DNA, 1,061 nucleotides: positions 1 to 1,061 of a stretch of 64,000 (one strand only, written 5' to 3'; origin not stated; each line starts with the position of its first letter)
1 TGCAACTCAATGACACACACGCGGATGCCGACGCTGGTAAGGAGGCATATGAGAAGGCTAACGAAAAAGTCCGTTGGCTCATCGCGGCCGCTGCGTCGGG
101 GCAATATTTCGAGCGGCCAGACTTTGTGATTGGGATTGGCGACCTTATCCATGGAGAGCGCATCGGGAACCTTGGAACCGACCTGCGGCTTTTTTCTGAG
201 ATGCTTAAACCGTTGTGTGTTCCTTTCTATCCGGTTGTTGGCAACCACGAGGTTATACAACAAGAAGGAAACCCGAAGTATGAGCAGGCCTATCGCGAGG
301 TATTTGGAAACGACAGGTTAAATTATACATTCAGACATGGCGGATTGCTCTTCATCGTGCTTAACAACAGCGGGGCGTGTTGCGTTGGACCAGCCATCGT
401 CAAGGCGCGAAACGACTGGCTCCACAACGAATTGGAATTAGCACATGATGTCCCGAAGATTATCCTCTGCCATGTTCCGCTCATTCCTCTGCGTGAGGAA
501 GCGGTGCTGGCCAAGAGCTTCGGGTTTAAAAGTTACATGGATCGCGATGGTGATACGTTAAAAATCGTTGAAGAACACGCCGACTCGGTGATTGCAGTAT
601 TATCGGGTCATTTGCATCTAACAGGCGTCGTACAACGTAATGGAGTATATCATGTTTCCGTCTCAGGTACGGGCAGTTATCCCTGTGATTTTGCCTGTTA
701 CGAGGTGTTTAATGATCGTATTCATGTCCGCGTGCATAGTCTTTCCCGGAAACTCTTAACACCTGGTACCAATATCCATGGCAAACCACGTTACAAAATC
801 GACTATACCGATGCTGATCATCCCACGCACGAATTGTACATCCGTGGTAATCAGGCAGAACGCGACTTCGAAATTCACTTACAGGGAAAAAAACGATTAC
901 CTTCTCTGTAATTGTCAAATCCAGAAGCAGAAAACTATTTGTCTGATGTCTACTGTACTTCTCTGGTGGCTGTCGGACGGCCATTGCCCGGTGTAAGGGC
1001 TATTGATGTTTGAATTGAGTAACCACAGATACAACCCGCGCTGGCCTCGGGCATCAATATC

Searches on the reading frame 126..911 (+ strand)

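Call 43: search_protein_families(library=pfam, proteins=[window:126-911:+], max_evalue=0.0001)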
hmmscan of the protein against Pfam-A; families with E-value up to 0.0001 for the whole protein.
window:126-911:+ (261 aa): 1 family
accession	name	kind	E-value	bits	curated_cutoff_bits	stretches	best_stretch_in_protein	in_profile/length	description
PF00149.33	Metallophos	-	5.8e-08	33.8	21.5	1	5-164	38-189/191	Calcineurin-like phosphoesterase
